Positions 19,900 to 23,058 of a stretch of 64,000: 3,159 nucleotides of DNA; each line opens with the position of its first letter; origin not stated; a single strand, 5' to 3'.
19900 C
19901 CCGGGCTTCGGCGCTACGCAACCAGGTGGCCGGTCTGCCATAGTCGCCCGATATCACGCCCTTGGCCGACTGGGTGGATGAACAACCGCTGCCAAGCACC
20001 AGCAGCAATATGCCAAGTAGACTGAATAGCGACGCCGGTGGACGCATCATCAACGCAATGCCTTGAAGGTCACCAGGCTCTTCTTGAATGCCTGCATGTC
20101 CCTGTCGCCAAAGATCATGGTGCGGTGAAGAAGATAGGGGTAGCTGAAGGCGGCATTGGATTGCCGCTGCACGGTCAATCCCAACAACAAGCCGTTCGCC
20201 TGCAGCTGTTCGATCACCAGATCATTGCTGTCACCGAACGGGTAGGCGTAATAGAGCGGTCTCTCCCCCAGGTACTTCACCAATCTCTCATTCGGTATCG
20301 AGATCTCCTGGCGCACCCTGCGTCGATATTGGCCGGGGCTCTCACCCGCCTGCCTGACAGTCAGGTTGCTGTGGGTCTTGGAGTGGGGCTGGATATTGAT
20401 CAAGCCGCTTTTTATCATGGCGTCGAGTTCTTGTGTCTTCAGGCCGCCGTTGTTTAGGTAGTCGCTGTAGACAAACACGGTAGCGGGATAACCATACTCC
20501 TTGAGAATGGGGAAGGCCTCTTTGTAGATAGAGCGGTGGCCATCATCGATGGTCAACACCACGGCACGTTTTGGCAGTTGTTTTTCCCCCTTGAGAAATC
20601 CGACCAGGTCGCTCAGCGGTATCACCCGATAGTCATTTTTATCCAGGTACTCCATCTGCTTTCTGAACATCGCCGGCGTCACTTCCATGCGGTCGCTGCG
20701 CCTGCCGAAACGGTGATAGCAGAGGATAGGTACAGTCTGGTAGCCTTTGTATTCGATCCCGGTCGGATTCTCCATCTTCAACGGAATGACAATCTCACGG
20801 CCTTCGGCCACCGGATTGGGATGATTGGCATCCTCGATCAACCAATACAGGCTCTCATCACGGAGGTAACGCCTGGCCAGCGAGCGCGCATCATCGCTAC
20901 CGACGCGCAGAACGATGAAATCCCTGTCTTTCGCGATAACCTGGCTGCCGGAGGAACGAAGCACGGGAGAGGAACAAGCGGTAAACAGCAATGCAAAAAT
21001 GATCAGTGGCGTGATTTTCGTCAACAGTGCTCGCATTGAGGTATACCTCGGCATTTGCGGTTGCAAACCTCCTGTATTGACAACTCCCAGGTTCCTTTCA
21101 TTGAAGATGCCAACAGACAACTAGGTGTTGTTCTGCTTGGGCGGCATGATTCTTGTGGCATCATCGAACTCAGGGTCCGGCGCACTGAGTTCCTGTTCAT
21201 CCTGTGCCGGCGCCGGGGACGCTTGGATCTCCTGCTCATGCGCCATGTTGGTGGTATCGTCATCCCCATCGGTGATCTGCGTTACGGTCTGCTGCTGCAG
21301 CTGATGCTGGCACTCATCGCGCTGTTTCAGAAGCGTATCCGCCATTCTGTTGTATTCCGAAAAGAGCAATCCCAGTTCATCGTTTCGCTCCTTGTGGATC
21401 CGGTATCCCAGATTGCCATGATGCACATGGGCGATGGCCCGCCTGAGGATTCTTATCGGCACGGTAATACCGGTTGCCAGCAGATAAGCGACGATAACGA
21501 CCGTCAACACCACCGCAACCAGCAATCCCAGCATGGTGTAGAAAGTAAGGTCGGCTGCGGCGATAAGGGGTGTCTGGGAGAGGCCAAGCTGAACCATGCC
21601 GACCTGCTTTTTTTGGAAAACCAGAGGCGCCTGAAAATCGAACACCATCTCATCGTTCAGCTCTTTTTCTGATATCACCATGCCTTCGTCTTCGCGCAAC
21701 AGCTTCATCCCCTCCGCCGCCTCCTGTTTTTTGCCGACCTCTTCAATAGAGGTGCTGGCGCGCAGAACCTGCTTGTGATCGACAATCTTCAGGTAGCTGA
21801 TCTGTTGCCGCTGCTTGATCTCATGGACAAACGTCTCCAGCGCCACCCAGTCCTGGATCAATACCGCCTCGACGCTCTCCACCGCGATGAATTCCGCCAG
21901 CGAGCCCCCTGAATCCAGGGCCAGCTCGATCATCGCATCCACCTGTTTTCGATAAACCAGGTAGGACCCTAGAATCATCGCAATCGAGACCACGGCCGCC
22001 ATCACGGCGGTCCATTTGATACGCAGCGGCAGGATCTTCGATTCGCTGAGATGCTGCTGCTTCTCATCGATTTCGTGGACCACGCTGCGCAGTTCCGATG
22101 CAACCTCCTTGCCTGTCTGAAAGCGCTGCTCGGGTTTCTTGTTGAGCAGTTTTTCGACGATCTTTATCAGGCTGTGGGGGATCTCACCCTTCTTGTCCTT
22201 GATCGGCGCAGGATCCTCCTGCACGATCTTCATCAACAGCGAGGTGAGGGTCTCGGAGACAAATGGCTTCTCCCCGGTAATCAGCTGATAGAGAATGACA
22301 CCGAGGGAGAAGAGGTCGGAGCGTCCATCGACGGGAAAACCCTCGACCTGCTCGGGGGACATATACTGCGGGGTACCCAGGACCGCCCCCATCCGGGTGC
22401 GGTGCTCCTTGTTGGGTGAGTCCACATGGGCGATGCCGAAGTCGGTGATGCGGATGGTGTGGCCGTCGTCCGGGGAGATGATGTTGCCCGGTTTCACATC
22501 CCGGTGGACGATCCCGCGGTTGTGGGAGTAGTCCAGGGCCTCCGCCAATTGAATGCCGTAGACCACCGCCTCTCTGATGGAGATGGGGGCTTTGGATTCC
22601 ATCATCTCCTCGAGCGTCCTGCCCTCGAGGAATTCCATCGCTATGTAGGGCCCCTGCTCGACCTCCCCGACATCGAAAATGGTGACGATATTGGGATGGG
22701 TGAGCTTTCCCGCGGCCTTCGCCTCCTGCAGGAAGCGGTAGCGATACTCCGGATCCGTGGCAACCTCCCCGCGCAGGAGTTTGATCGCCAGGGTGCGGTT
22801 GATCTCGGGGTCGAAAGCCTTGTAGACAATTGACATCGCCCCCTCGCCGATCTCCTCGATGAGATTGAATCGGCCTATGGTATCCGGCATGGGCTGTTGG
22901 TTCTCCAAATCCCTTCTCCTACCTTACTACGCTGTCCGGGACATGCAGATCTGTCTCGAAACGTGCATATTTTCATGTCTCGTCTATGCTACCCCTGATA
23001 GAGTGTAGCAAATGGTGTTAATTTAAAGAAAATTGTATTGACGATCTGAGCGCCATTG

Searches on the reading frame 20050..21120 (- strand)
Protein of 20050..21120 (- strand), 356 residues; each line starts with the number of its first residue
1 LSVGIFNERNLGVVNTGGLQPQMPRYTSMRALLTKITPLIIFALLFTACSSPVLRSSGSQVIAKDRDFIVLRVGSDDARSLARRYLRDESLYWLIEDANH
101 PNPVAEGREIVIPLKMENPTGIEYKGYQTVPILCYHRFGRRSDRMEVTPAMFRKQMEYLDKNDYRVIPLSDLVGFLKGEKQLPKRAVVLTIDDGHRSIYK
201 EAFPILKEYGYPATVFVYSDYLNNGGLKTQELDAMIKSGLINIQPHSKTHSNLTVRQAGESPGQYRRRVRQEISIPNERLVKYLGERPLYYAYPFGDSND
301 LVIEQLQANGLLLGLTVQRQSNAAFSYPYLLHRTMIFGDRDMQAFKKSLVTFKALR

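Call 7: search_protein_families(library=pfam, proteins=[window:20050-21120:-])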
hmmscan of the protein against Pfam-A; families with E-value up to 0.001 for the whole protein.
window:20050-21120:- (356 aa): 1 family
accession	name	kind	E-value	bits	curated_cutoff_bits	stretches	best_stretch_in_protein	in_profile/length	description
PF01522.26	Polysacc_deac_1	-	4.5e-22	78.8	23.1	1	180-311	2-121/124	Polysaccharide deacetylase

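Call 8: search_protein_families(library=ncbifam, proteins=[window:20050-21120:-])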
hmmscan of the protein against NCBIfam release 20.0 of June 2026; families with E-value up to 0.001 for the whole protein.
window:20050-21120:- (356 aa): 5 families
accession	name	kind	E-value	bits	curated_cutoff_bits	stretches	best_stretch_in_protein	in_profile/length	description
TIGR03938.2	deacetyl_PgaB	equivalog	1.2e-33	116.3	321.9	2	129-224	2-103/621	poly-beta-1,6-N-acetyl-D-glucosamine N-deacetylase PgaB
NF011177.0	PRK14582.1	equivalog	5.5e-22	77.8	923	2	145-214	67-136/671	poly-beta-1,6-N-acetyl-D-glucosamine N-deacetylase PgaB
TIGR03933.1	PIA_icaB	equivalog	1.5e-18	67.2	248.35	1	147-339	35-232/245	intercellular adhesin biosynthesis polysaccharide N-deacetylase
NF011176.0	PRK14581.1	equivalog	2.8e-16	58.8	1091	1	145-217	67-139/673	poly-beta-1,6-N-acetyl-D-glucosamine N-deacetylase PgaB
TIGR02764.1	spore_ybaN_pdaB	equivalog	0.00028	20.7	237.4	0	185-309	6-119/191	polysaccharide deacetylase family sporulation protein PdaB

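Call 86: search_solved_structures(query=window:20050-21120:-, max_evalue=0.001)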
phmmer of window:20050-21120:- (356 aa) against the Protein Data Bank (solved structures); distinct sequences matched with E-value up to 0.001: 10.
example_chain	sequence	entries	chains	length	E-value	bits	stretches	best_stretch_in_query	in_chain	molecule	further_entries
4wcj_A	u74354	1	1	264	9.7e-18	67.3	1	118-333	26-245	Polysaccharide deacetylase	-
3vus_A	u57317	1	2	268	6.4e-16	61.4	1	145-215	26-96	Poly-beta-1,6-N-acetyl-D-glucosamine N-deacetylase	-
4u10_A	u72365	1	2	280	5.2e-15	58.4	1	154-223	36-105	Poly-beta-1,6-N-acetyl-D-glucosamine N-deacetylase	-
4f9d_A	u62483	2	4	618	6.3e-15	58.1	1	145-214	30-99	Poly-beta-1,6-N-acetyl-D-glucosamine N-deacetylase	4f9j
5bu6_A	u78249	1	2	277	5.6e-12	48.4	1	145-222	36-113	BpsB (PgaB), Poly-beta-1,6-N-acetyl-D-glucosamine N-deacetylase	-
4hd5_A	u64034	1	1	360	1e-09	41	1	128-305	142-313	Polysaccharide deacetylase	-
4v33_A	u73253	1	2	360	1.1e-09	40.9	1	128-305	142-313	POLYSACCHARIDE DEACETYLASE-LIKE PROTEIN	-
6dq3_A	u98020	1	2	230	1.8e-09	40.1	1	130-324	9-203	Polysaccharide deacetylase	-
6go1_A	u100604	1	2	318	6.3e-08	35.1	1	127-307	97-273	Polysaccharide deacetylase-like protein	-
4got_A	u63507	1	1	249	0.0008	21.6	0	184-256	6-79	Methionine-binding lipoprotein metQ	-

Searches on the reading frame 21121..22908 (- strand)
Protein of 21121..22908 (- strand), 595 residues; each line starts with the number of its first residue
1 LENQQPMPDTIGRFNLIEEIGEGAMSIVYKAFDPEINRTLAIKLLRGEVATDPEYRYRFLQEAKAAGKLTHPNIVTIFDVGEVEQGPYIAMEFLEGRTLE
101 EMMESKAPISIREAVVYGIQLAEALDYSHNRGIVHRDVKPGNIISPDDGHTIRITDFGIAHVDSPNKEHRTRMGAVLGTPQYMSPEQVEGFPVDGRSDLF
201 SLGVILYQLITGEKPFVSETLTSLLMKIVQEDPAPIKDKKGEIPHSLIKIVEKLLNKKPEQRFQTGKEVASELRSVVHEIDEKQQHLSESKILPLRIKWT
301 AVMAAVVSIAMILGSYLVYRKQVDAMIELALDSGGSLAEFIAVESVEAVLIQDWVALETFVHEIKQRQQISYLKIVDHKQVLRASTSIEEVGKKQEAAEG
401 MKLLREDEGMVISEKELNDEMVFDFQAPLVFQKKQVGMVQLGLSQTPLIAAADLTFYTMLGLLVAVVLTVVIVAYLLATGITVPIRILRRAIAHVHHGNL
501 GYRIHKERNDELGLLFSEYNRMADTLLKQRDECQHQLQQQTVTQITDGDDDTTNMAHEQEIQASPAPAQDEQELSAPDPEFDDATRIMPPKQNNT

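Call 7: search_protein_families(library=pfam, proteins=[window:21121-22908:-])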
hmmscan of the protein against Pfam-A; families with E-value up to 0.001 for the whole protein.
window:21121-22908:- (595 aa): 5 families
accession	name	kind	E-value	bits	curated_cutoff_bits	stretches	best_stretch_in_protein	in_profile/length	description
PF00069.31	Pkinase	-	3.9e-52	177.7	31.7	1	15-265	2-254/263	Protein kinase domain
PF07714.23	PK_Tyr_Ser-Thr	-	4.8e-33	115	23.1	1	15-264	2-250/258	Protein tyrosine and serine/threonine kinase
PF00672.30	HAMP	-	2.8e-08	34.4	25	1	477-527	2-52/53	HAMP domain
PF17203.10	sCache_3_2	-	3.6e-06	27.6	28.4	1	336-448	16-131/140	Single cache domain 3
PF01636.29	APH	-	0.00014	22.1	23.2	0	125-163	162-200/239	Phosphotransferase enzyme family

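Call 8: search_protein_families(library=ncbifam, proteins=[window:21121-22908:-])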
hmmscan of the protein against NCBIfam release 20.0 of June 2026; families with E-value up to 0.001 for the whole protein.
window:21121-22908:- (595 aa): 34 families (the best 25 are shown)
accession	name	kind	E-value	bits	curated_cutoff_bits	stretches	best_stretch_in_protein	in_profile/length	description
NF033483.0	PknB_PASTA_kin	equivalog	3.2e-93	313.7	450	1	12-287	7-279/563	Stk1 family PASTA domain-containing Ser/Thr kinase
NF052427.1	StpK7MSMEG_1200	equivalog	2.4e-56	191.5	900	1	10-312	5-310/601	serine/threonine protein kinase StpK7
NF047741.1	antiphage_MADS6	equivalog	8.1e-47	160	460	2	122-286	309-470/612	methylation-associated defense system protein kinase MAD6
NF009651.0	PRK13184.1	equivalog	1.4e-45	155.7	839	1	11-277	1-291/932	serine/threonine-protein kinase PknD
TIGR03903.1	TOMM_kin_cyc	equivalog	6.9e-43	146.7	705.75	1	38-276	4-247/1267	TOMM system kinase/cyclase fusion protein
NF053615.1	SerThrKinAfsKStmc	equivalog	3e-34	118.8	1300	1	7-271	8-262/809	protein serine/threonine kinase AfsK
NF038150.1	lanthi_synth_IV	equivalog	3e-28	98.6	650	1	12-284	189-464/851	class IV lanthionine synthetase LanL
NF033442.0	BREX_PglW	equivalog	8.7e-26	90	990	2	12-166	512-666/1391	BREX system serine/threonine kinase PglW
NF038151.1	lanthi_synth_III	equivalog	5e-14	51.6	575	1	28-282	236-488/833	class III lanthionine synthetase LanKC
NF033092.0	HK_WalK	equivalog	1.2e-11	43.9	725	1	356-548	72-270/594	cell wall metabolism sensor histidine kinase WalK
NF045911.1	TCSHisKinNblS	equivalog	1.9e-11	43.1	1000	1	410-537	133-261/621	two-component system sensor histidine kinase NblS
NF008318.0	PRK11107.1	equivalog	5.4e-11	41.3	890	1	302-542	14-263/920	two-component sensor histidine kinase BarA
NF043056.1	T4SS_LegK1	equivalog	5.7e-11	41.7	550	1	55-209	121-283/516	Dot/Icm T4SS effector kinase LegK1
NF058632.1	SerThrKinPrkT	equivalog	6.5e-11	41.8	280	1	14-158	23-163/322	serine/threonine protein kinase PrkT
NF012163.2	BaeS_SmeS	equivalog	2.6e-10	39.8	500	1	426-531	129-238/457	sensor histidine kinase efflux regulator BaeS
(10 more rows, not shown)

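Call 24: find_homologous_proteins(query=window:21121-22908:-, region=290-560)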
Query window:21121-22908:-, residues 290-560 (271 aa): 80 proteins with E <= 0.001 among 6271 candidates.
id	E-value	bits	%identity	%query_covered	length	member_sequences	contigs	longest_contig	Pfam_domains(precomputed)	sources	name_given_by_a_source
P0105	8.7e-167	571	100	100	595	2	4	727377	PF00672.31,PF07714.24,PF00069.32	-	-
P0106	8.7e-167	571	100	100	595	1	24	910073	PF00672.31,PF07714.24,PF00069.32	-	-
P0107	3.3e-166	569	100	100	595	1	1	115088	PF00672.31,PF07714.24,PF00069.32,PF17203.11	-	-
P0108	3.6e-166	569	100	100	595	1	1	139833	PF00672.31,PF07714.24,PF00069.32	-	-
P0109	3.6e-166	569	100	100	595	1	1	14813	PF00672.31,PF07714.24,PF00069.32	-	-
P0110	1.5e-163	560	98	100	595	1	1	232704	PF00672.31,PF07714.24,PF00069.32,PF17203.11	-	-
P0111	2.2e-163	560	99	100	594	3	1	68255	PF00672.31,PF07714.24,PF00069.32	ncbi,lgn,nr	ncbi:MAG: serine/threonine protein kinase [gamma proteobacterium symbiont of Ctena orbiculata]|nr:MA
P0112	5.5e-153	526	93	100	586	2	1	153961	PF00672.31,PF07714.24,PF00069.32,PF17203.11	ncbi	ncbi:MAG: protein kinase [Candidatus Thiodiazotropha sp.]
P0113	1.0e-143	495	88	98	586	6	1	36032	PF00672.31,PF07714.24,PF00069.32,PF17203.11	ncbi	ncbi:MAG: protein kinase [Candidatus Thiodiazotropha sp.]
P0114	1.9e-142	491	86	99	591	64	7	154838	PF00672.31,PF07714.24,PF00069.32,PF17203.11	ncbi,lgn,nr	ncbi:MAG: protein kinase [gamma proteobacterium symbiont of Clathrolucina costata]|nr:protein kinase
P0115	3.9e-141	487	86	99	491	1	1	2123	PF00672.31,PF07714.24,PF00069.32,PF17203.11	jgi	jgi:serine/threonine-protein kinase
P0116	1.3e-139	482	83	100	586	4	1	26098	PF00672.31,PF07714.24,PF00069.32,PF17203.11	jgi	jgi:serine/threonine-protein kinase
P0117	4.7e-138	477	83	99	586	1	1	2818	PF00672.31,PF07714.24,PF00069.32,PF17203.11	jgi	jgi:serine/threonine-protein kinase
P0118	6.1e-138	476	83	100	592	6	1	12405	PF00672.31,PF07714.24,PF00069.32,PF17203.11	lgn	-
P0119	3.7e-137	474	86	98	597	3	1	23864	PF00672.31,PF07714.24,PF00069.32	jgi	jgi:serine/threonine-protein kinase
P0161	2.3e-90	321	59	97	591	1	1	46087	PF00672.31,PF07714.24,PF00069.32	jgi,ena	-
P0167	1.3e-86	308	57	100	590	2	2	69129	PF00672.31,PF07714.24,PF00069.32,PF17203.11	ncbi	-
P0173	3.7e-76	274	55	90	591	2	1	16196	PF00672.31,PF07714.24,PF00069.32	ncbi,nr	ncbi:MAG: protein kinase [Gammaproteobacteria bacterium]|nr:protein kinase [Gammaproteobacteria bact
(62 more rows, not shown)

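Call 25: find_encoding_contigs(protein=P0173, flank=10000, max_places=1)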
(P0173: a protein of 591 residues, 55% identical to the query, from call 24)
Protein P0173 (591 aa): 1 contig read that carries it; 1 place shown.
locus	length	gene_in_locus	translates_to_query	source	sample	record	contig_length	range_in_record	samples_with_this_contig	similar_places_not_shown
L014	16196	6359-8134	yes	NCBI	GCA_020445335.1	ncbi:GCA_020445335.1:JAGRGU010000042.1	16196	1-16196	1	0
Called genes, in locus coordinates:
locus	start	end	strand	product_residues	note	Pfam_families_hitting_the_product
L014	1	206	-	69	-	?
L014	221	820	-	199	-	PF00227:Proteasome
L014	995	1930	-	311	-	PF02899:Phage_int_SAM_1, PF13495:Phage_int_SAM_4, PF12834:Phage_int_SAM_2 (faint), PF00589:Phage_integrase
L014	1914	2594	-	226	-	PF04340:DUF484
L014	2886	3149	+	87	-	-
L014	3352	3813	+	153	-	PF09361:Phasin_2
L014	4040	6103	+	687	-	PF14520:HHH_5 (faint), PF07167:PhaC_N, PF00561:Abhydrolase_1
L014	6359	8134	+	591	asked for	PF00069:Pkinase, PF07714:PK_Tyr_Ser-Thr, PF00672:HAMP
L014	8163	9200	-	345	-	PF07719:TPR_2 (faint), PF01476:LysM (faint)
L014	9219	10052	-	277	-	PF01678:DAP_epimerase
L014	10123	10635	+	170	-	PF00877:NLPC_P60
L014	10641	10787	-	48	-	PF13627:LptM_cons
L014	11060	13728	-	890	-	PF12633:Adenyl_cycl_N, PF01295:Adenylate_cycl, PF26690:Adenylate_cycl_3rd, PF26691:Adenylate_cycl_4th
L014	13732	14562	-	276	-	PF00990:GGDEF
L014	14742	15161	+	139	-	-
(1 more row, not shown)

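Call 26: find_encoding_contigs(protein=P0167, flank=10000, max_places=1)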
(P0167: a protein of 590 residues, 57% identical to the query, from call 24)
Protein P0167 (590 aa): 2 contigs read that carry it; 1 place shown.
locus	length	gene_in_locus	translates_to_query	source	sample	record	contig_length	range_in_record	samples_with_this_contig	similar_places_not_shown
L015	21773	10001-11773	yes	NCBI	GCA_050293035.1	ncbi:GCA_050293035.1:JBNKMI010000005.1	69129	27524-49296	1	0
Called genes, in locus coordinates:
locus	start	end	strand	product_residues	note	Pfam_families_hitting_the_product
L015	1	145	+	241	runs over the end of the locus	PF11306:DUF3108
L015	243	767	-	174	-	PF00383:dCMP_cyt_deam_1, PF14437:MafB19-deam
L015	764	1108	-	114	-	PF00462:Glutaredoxin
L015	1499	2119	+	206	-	PF13487:HD_5, PF01966:HD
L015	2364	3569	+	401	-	PF00092:VWA (weak)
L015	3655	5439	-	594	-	PF13522:GATase_6, PF13537:GATase_7, PF00733:Asn_synthase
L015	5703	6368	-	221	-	PF00926:DHBP_synthase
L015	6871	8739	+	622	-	PF00270:DEAD, PF00271:Helicase_C, PF16124:RecQ_Zn_bind, PF09382:RQC, PF00570:HRDC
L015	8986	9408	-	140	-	-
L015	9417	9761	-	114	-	-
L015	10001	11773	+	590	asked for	PF00069:Pkinase, PF07714:PK_Tyr_Ser-Thr, PF17203:sCache_3_2, PF00672:HAMP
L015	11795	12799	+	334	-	PF01522:Polysacc_deac_1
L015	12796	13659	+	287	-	-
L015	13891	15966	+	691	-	PF05954:Phage_GPD, PF04717:Phage_base_V, PF22178:Gp5_trimer_C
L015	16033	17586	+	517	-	-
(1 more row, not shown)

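Call 27: find_encoding_contigs(protein=P0161, flank=10000, max_places=1)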
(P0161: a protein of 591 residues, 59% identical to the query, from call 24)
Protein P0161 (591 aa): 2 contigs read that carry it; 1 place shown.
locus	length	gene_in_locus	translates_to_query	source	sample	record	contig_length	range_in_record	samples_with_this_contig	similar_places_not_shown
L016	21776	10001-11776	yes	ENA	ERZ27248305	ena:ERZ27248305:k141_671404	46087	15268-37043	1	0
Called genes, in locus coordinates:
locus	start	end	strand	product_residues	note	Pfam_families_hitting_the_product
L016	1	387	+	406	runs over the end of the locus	PF00291:PALP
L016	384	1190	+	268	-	PF00290:Trp_syntA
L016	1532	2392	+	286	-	PF17848:Zn_ribbon_ACC, PF01039:Carboxyl_trans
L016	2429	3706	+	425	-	PF08245:Mur_ligase_M (weak), PF02875:Mur_ligase_C, PF27239:FOL3_C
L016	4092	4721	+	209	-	PF05036:SPOR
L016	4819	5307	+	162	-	PF02674:Colicin_V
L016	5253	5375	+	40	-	-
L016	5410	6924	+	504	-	PF13522:GATase_6, PF13537:GATase_7, PF00156:Pribosyltran (weak)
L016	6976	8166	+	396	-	PF01053:Cys_Met_Meta_PP, PF00155:Aminotran_1_2, PF01041:DegT_DnrJ_EryC1 (faint), PF00266:Aminotran_5 (weak)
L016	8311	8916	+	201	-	PF03848:TehB, PF13489:Methyltransf_23 (weak), PF13847:Methyltransf_31, PF08241:Methyltransf_11, PF08242:Methyltransf_12, PF13649:Methyltransf_25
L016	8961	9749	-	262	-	-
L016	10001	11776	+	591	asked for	PF00069:Pkinase, PF07714:PK_Tyr_Ser-Thr, PF00672:HAMP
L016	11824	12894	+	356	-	PF01522:Polysacc_deac_1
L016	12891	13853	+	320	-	-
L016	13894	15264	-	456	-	PF07719:TPR_2 (faint), PF13371:TPR_9 (faint), PF13428:TPR_14 (faint), PF13432:TPR_16 (faint), PF14559:TPR_19 (faint), PF13414:TPR_11 (faint), PF01476:LysM, PF00515:TPR_1 (faint), +1 more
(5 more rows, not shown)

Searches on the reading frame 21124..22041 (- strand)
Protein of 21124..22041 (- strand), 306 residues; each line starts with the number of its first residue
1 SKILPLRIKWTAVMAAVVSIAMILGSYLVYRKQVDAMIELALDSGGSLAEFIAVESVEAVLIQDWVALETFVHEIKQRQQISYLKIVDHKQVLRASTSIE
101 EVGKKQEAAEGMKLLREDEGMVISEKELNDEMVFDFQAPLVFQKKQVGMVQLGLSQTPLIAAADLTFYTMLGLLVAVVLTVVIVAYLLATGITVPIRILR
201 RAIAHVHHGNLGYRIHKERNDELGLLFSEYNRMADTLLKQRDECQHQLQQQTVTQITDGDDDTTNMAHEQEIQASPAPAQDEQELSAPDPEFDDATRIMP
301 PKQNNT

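Call 91: search_protein_representatives(protein=window:21124-22041:-)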
Query: 306 residues. Proteins with E-value up to 0.001 (for the whole library): 3725; up to 1e-10: 312; up to 1e-30: 50. The best 150 are listed.
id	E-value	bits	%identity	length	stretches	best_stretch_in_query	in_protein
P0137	6.5e-107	373.6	67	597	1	2-270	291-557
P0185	1.7e-89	316.4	99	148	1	159-306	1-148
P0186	5.7e-86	304.9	55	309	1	14-302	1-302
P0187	5.6e-70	252.4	68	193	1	112-303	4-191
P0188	4.3e-57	210.2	45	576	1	2-240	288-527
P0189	8.6e-55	202.6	42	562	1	3-246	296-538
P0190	1.0e-52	195.8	47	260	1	38-245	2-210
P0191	2.2e-50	188.2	37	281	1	2-242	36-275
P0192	2.8e-47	178.0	30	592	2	34-238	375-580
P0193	1.5e-46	175.6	40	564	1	2-242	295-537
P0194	1.4e-45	172.4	39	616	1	6-241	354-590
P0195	6.7e-44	166.9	38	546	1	2-244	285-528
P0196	4.4e-43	164.2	36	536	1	2-240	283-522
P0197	1.4e-42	162.5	38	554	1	2-241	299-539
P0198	5.5e-42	160.6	39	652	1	4-271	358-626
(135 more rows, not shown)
